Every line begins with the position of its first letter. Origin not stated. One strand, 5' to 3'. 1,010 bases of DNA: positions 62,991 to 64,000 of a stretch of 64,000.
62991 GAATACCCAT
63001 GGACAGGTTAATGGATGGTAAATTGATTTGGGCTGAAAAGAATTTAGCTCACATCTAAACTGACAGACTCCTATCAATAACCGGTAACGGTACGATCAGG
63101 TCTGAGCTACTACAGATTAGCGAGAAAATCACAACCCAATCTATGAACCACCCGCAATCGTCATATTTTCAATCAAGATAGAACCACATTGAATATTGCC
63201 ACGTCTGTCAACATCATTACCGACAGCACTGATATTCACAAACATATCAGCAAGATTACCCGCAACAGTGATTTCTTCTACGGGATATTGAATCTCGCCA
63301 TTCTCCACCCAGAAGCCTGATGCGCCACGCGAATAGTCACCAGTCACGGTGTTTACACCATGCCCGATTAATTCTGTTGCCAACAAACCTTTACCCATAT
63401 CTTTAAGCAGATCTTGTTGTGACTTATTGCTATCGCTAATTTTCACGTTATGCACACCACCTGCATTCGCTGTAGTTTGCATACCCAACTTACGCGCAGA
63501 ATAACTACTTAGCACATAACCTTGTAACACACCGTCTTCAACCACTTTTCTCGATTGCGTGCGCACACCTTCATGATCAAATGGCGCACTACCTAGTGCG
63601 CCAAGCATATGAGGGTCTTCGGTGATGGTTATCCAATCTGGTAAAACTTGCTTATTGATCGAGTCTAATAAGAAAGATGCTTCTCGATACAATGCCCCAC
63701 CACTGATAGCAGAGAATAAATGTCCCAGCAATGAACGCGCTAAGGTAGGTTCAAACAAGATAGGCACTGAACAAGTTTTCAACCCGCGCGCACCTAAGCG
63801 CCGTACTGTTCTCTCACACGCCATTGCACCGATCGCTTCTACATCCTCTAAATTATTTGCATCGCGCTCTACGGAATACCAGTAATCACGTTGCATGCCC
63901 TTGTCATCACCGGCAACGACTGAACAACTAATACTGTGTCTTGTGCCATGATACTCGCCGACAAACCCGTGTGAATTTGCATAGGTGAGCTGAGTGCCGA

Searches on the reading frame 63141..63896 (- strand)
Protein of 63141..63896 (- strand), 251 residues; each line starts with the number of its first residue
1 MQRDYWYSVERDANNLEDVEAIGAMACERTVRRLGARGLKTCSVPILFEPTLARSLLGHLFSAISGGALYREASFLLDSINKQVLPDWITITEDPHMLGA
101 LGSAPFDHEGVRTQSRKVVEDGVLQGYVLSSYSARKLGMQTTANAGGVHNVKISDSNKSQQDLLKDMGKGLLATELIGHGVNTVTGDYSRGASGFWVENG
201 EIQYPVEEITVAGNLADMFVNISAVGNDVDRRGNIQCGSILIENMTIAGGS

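Call 38: search_protein_families(library=pfam, proteins=[window:63141-63896:-], max_evalue=0.00001)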
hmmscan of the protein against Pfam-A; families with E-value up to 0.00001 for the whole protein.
window:63141-63896:- (251 aa): 1 family
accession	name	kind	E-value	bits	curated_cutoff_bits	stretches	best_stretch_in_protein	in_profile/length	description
PF19289.4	PmbA_TldD_3rd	-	1.9e-74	250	22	1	42-249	2-220/220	PmbA/TldA metallopeptidase C-terminal domain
